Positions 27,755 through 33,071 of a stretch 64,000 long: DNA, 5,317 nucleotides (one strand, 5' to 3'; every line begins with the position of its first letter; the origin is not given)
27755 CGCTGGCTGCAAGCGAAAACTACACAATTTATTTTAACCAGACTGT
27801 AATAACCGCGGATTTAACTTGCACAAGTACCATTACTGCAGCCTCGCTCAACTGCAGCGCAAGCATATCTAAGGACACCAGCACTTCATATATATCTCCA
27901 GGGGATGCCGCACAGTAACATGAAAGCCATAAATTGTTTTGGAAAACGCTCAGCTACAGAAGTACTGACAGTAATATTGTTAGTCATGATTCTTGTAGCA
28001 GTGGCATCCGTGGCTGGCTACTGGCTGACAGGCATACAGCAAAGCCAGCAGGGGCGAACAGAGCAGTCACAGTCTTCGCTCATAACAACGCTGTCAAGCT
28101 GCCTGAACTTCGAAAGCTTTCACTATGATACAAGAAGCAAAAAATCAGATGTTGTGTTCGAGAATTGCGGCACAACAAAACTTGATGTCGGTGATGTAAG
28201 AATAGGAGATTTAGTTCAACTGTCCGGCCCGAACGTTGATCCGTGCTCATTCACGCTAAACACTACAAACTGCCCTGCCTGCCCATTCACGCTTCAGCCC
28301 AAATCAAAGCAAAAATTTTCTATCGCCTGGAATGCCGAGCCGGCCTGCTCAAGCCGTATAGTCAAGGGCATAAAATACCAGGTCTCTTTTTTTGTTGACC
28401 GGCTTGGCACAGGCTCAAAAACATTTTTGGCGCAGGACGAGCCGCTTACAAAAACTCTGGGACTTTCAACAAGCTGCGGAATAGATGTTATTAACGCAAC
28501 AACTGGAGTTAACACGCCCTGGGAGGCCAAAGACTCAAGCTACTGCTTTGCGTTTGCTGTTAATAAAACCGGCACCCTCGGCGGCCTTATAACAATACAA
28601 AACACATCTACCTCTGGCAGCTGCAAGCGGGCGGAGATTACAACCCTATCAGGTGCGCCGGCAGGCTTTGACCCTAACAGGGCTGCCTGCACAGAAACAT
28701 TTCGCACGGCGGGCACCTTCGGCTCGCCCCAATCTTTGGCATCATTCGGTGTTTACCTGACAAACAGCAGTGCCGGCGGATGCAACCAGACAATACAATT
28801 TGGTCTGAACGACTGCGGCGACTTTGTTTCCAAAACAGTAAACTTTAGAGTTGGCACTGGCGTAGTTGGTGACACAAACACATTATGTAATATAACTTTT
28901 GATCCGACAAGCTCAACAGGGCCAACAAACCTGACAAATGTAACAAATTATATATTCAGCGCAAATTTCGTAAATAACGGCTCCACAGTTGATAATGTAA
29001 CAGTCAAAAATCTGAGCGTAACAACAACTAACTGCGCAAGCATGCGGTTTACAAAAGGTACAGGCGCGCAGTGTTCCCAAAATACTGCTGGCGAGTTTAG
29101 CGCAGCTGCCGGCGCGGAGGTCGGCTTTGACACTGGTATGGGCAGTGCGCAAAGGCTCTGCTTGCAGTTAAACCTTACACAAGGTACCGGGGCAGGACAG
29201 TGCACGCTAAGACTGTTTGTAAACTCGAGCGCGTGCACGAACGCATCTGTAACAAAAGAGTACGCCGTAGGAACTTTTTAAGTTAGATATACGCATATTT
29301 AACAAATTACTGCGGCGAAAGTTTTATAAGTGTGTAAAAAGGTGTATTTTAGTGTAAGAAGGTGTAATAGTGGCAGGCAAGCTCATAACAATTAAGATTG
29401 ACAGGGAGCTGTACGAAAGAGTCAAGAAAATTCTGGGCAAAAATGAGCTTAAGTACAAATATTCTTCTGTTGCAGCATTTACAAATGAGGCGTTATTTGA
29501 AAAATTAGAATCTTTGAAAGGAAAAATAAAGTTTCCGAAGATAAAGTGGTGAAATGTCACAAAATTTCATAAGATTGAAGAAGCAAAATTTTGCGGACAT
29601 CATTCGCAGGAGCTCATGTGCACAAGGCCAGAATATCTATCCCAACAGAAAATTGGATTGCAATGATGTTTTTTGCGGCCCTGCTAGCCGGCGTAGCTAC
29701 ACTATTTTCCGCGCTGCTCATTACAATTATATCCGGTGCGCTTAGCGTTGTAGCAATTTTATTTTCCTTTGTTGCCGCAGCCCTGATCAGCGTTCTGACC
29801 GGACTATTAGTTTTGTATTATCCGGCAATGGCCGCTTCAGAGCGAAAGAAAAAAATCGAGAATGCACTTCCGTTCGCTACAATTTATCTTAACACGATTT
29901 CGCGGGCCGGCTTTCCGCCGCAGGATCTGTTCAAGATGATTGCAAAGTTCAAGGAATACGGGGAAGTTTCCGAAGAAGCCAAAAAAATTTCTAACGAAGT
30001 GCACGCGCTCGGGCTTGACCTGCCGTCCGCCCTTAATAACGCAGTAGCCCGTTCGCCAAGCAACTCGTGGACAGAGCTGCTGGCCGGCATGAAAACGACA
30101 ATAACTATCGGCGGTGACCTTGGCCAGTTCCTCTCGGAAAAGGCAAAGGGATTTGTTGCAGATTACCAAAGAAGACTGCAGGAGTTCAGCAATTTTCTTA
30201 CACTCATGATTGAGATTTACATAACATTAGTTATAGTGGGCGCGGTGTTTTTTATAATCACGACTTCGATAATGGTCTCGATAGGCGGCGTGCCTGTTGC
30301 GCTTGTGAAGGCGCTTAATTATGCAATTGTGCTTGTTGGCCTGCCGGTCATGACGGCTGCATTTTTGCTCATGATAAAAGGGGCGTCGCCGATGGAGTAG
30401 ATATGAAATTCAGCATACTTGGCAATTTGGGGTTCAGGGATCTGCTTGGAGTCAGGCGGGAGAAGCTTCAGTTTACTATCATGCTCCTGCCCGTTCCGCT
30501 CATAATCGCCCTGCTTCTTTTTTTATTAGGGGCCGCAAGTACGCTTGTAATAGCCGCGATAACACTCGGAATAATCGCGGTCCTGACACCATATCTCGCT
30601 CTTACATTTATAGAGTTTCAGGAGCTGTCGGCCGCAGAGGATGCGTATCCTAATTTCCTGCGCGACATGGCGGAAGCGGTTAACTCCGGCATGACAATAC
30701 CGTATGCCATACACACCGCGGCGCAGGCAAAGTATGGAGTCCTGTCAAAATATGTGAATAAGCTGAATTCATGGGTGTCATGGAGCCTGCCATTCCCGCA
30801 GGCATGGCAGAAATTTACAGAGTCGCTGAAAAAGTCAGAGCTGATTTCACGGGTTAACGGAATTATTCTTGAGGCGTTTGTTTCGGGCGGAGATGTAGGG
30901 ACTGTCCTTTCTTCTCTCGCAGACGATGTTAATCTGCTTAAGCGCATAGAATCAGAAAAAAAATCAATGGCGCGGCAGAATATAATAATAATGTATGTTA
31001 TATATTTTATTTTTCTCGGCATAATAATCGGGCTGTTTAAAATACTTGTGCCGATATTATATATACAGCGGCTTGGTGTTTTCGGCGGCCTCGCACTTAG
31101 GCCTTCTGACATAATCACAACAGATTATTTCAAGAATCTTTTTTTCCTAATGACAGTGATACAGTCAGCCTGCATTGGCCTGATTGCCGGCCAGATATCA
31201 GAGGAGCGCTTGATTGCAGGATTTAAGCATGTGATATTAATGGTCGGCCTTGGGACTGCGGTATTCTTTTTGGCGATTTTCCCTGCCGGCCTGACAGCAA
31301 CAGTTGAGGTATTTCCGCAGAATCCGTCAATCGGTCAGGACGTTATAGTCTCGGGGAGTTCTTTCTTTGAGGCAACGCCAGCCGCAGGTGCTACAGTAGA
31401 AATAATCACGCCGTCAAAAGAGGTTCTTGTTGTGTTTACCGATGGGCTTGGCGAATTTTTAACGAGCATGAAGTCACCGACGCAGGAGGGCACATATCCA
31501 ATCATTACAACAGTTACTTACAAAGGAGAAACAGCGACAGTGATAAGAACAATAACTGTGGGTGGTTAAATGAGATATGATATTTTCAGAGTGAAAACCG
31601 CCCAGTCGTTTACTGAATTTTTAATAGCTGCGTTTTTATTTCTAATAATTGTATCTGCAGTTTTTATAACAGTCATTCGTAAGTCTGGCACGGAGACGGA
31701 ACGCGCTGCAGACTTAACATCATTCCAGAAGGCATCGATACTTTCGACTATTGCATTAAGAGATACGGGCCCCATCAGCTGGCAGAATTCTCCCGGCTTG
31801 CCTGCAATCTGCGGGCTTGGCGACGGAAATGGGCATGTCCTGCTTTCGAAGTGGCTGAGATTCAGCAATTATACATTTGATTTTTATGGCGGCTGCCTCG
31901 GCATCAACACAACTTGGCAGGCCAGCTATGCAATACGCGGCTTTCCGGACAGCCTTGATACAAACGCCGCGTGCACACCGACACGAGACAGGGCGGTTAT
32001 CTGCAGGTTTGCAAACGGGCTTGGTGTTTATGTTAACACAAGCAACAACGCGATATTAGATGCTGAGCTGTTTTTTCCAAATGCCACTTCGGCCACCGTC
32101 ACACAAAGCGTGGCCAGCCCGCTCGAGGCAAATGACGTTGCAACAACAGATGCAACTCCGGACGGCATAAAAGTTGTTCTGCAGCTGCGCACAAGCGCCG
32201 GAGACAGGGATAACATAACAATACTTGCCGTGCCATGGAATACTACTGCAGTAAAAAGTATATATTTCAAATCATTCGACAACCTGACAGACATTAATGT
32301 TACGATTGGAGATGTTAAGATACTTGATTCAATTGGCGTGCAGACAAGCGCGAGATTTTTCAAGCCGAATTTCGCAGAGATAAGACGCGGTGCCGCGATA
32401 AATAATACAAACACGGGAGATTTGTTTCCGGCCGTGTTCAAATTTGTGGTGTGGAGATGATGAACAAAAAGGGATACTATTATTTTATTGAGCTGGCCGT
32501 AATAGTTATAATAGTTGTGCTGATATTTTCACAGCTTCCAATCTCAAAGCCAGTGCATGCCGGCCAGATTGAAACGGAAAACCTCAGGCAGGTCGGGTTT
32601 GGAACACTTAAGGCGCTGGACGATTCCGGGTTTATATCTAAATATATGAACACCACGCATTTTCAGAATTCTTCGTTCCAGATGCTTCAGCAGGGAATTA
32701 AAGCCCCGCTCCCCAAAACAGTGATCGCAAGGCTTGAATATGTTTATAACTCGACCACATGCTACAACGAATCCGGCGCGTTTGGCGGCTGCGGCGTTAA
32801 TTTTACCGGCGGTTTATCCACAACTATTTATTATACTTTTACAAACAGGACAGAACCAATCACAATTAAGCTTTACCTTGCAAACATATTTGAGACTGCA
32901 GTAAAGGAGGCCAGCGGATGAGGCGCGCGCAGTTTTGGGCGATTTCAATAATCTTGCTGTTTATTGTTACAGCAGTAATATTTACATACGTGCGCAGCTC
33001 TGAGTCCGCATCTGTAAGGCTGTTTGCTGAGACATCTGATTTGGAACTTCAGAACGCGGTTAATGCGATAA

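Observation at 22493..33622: Unusually pilin-rich archaeal type IV pilus locus with four tandem DUF1628-type paralogs of stepwise increasing size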

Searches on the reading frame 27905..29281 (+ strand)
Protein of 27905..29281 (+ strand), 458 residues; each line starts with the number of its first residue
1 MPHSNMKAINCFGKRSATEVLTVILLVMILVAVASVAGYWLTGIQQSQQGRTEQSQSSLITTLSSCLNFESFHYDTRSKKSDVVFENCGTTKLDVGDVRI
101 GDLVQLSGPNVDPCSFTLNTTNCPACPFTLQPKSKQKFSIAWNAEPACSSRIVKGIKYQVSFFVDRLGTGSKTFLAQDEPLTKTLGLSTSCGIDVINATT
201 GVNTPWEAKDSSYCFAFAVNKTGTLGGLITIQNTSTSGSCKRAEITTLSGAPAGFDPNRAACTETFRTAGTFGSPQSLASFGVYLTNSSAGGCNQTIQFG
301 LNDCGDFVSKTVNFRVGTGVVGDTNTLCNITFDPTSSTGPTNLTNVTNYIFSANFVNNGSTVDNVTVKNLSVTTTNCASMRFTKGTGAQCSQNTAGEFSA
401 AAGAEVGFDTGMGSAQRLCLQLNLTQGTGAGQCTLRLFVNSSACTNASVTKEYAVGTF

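Call 3: search_protein_families(library=pfam, max_evalue=0.1, proteins=[window:27905-29281:+])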
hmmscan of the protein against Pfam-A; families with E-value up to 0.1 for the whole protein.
window:27905-29281:+ (458 aa): 0 families

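Call 14: find_homologous_proteins(query=window:27905-29281:+, max_evalue=0.001)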
Query window:27905-29281:+ (458 aa): 4 proteins with E <= 0.001 among 8000 candidates.
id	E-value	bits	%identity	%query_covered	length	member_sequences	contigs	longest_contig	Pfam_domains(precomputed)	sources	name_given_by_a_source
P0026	2.5e-296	1001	100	99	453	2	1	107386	-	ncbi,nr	ncbi:MAG: hypothetical protein HYT16_02400 [DPANN group archaeon]|nr:hypothetical protein [DPANN gro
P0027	1.4e-227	774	77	99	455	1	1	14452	-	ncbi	-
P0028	1.4e-219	748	75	100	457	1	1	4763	-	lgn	-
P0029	4.1e-215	733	73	100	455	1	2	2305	-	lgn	-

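Call 17: find_encoding_contigs(protein=P0026, flank=10000, max_places=2)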
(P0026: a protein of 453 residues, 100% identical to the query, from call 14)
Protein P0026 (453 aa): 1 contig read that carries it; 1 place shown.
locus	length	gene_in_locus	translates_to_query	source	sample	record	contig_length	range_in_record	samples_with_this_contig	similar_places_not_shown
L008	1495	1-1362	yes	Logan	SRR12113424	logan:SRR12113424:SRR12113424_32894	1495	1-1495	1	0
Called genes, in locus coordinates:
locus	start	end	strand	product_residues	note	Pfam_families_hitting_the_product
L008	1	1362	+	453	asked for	?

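Call 20: search_protein_families(library=ncbifam, max_evalue=1, proteins=[window:27905-29281:+])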
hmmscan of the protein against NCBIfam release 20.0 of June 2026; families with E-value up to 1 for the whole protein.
window:27905-29281:+ (458 aa): 5 families
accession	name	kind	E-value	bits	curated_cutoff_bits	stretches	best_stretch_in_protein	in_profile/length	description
NF052590.1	ArlF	equivalog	0.0031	17.7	110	1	22-99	9-85/137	archaellum stator protein ArlF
TIGR02537.2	arch_flag_Nterm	domain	0.0079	15.7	20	1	14-43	2-31/33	archaellin/type IV pilin N-terminal domain-containing protein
NF053669.1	bindosome_BasA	exception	0.041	14.1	230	1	16-99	3-84/136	bindosome assembly system protein BasA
NF033598.2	elast_bind_EbpS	equivalog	0.19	10.5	300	1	19-56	307-344/498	elastin-binding protein EbpS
TIGR04361.1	TrbK_Ti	equivalog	0.25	11.7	50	1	23-54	5-37/64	entry exclusion protein TrbK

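Call 35: search_protein_representatives(protein=window:28052-29281:+)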
Query: 409 residues. Proteins with E-value up to 0.001 (for the whole library): 15; up to 1e-10: 8; up to 1e-30: 2. The best 15 are listed.
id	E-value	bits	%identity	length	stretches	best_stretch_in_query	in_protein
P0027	3.5e-205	697.9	77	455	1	1-409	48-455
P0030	5.0e-34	134.5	34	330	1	1-257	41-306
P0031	1.9e-26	109.5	35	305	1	3-257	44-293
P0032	1.1e-22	97.2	35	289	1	1-256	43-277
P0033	2.8e-21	92.5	34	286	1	1-198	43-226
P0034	3.3e-20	89.0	41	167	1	1-127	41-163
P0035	1.2e-17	80.6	36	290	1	1-257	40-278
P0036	3.1e-12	62.8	40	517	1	1-127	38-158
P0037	1.1e-08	51.1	35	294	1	1-105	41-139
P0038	1.3e-08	50.9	37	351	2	1-100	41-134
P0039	2.0e-08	50.3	38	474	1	13-95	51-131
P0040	2.7e-07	46.5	34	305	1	2-107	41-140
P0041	9.2e-06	41.5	34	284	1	1-128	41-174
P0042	1.3e-05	41.0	43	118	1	1-82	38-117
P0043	3.1e-05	39.7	29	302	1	1-195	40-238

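Call 42: search_protein_families(library=pfam, max_evalue=0.01, proteins=[P0030, P0031, P0036, P0038, P0039, P0040, P0043])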
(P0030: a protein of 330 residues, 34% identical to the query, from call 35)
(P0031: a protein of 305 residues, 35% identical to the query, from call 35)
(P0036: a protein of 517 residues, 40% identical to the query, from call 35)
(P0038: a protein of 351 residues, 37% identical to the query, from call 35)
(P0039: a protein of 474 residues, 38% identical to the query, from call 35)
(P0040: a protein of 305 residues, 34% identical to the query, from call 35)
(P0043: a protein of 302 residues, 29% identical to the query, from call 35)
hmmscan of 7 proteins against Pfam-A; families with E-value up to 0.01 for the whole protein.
P0030 (330 aa): 1 family
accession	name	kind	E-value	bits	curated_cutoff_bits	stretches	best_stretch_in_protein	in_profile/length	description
PF06280.18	fn3_5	-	0.0048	18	27.6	0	205-287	7-82/112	Fn3-like domain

P0031 (305 aa): 1 family
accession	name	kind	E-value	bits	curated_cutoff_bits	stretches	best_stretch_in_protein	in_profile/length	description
PF01917.21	Arch_flagellin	-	2.6e-05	25.1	29.5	1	7-134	3-136/162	Archaebacterial flagellin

P0036 (517 aa): 1 family
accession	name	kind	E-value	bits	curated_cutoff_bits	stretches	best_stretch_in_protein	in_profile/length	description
PF10102.14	DUF2341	-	8.5e-12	45.8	23.4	1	203-288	1-82/84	Domain of unknown function (DUF2341)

P0038 (351 aa): 0 families

P0039 (474 aa): 1 family
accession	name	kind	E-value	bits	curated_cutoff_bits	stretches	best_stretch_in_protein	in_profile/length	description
PF10102.14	DUF2341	-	6.9e-21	74.9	23.4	1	205-286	1-83/84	Domain of unknown function (DUF2341)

P0040 (305 aa): 0 families

P0043 (302 aa): 0 families

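Call 43: predict_structure(alignment_id=A2)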
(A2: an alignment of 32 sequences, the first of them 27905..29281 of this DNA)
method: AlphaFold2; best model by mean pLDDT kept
length: 458 residues; sequences in the alignment: 32
mean_pLDDT: 56.1   pTM: 0.32
mean pLDDT of the five models: 56.1, 53.4, 52.6, 51.7, 47.0
residues with pLDDT >= 90: 0; 70-90: 107; 50-70: 196; < 50: 155
segments of 3 or more residues with pLDDT < 50: 1-15, 179-227, 238-293, 304-306, 313-327, 393-397
pLDDT, mean of each block of 10 residues (from residue 1): 42 54 83 79 57 52 68 79 82 64 66 70 70 81 76 76 73 68 34 33 26 38 43 54 43 36 31 37 44 53 51 39 40 57 52 58 60 53 56 50 58 60 60 61 57 53
secondary structure, 60 per line:
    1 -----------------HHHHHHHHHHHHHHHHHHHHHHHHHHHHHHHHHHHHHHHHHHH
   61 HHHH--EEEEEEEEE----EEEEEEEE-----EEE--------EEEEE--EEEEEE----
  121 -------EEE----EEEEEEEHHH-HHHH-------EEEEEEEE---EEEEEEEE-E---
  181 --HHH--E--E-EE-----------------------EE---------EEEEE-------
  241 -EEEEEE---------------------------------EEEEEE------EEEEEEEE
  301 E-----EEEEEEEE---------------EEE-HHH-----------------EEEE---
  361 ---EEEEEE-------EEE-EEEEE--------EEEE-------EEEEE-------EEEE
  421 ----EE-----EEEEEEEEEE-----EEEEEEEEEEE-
elements in order: H18-64 E67-75 E80-87 E93-95 E104-108 E111-116 E128-130 E135-141 H146-149 E157-164 E168-175 E229-233 E242-247 E281-286 E293-301 E307-314 E330-332 E354-357 E364-369 E377-379 E381-385 E394-397 E405-409 E417-420 E432-441 E447-457

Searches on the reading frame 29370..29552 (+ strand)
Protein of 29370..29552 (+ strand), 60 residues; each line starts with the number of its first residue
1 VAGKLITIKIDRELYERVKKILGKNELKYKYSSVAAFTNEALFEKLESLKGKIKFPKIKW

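Call 3: search_protein_families(library=pfam, max_evalue=0.1, proteins=[window:29370-29552:+])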
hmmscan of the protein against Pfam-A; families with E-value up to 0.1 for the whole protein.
window:29370-29552:+ (60 aa): 2 families
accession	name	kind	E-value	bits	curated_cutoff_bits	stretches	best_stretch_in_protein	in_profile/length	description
PF18237.6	Tk-SP_N-pro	-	0.015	15.7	26.5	1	9-37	32-59/67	Tk-SP N-propeptide domain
PF24434.1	DUF7557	-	0.091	12.7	25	0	7-21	3-17/45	Family of unknown function (DUF7557)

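Call 79: search_solved_structures(query=window:29370-29552:+, max_evalue=10, show_alignments=2)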
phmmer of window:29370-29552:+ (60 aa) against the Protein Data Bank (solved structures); distinct sequences matched with E-value up to 10: 1.
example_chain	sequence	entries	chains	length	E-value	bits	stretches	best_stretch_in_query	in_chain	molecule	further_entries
3jd5_c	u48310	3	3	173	0.87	13.9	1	8-27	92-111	28S ribosomal protein S25, mitochondrial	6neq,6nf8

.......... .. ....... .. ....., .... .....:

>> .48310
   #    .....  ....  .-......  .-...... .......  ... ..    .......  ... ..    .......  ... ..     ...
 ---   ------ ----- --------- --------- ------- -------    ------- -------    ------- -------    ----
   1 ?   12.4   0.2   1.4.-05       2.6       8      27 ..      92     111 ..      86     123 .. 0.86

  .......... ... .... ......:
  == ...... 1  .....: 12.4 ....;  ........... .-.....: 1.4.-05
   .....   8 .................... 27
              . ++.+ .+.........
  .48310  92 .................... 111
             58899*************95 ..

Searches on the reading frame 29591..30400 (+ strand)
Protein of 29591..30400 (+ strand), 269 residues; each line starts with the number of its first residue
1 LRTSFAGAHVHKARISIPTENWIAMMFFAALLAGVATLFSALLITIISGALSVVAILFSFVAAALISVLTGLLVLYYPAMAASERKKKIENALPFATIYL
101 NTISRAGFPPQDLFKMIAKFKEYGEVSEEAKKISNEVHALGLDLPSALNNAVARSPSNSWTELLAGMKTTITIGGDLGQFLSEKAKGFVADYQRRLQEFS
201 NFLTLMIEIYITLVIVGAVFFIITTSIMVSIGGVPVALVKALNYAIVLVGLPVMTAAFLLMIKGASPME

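Call 3: search_protein_families(library=pfam, max_evalue=0.1, proteins=[window:29591-30400:+])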
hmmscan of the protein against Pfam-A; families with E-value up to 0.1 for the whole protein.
window:29591-30400:+ (269 aa): 2 families
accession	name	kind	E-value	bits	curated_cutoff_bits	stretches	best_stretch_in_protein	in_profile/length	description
PF00482.28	T2SSF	-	1.9e-16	60.6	25.2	1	99-224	4-124/125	Type II secretion system (T2SS), protein F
PF15284.11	PAGK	-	0.019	15.3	22.8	0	77-117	20-63/64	Phage-encoded virulence factor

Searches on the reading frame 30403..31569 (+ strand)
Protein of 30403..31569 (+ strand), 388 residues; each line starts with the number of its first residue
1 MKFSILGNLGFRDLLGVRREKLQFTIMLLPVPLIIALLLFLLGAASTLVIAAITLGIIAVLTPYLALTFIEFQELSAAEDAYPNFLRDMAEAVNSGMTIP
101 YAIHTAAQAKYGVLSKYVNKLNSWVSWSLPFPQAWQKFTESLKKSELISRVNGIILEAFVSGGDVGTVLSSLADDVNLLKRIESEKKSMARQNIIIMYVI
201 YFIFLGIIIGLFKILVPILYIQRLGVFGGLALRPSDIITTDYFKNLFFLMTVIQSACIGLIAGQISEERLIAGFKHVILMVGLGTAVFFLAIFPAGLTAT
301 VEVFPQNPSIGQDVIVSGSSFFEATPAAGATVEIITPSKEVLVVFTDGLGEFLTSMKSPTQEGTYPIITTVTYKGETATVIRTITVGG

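Call 4: search_protein_families(library=pfam, max_evalue=0.1, proteins=[window:30403-31569:+])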
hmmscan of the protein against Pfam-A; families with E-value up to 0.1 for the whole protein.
window:30403-31569:+ (388 aa): 1 family
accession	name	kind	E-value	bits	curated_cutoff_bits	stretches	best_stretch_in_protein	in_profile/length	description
PF00482.28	T2SSF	-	6.6e-15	55.6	25.2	1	85-209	1-121/125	Type II secretion system (T2SS), protein F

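Call 78: find_homologous_proteins(query=window:30403-31569:+, max_evalue=0.001)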
Query window:30403-31569:+ (388 aa): 99 proteins with E <= 0.001 among 8000 candidates.
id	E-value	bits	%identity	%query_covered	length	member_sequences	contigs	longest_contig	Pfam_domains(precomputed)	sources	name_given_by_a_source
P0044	3.1e-223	759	92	100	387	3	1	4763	PF00482.29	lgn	-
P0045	1.5e-218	743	87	100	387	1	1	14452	PF00482.29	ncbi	-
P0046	7.2e-160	550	63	97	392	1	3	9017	PF00482.29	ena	-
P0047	1.1e-158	546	63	99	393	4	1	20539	PF00482.29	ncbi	-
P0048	2.6e-154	532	62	97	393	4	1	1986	PF00482.29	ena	-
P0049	2.0e-151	523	60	97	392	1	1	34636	PF00482.29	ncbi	-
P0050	3.0e-151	522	60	97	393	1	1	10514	PF00482.29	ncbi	-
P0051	5.0e-151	521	61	97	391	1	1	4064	PF00482.29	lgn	-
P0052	6.4e-151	521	59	97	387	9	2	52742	PF00482.29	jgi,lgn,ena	jgi:archaellum biogenesis protein FlaJ (TadC family)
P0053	1.5e-150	520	60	97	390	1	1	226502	PF00482.29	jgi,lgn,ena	-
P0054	2.7e-148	512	59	97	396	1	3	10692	PF00482.29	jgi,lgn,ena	-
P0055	4.4e-148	512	60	97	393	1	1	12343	PF00482.29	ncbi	-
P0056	1.8e-146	506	56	100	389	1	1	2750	PF00482.29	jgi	-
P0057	2.3e-146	506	56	100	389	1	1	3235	PF00482.29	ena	-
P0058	2.6e-146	506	56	100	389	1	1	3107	PF00482.29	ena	-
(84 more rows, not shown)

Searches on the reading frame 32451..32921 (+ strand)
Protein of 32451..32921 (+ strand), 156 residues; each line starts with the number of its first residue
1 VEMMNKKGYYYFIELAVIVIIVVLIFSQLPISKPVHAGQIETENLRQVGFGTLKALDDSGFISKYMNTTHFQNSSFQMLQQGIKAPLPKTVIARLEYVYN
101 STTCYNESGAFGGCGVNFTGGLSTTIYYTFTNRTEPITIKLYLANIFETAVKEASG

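Call 4: search_protein_families(library=pfam, max_evalue=0.1, proteins=[window:32451-32921:+])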
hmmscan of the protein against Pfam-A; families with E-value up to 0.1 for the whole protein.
window:32451-32921:+ (156 aa): 0 families

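Call 20: search_protein_families(library=ncbifam, max_evalue=1, proteins=[window:32451-32921:+])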
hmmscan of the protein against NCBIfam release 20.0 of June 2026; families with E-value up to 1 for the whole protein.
window:32451-32921:+ (156 aa): 0 families
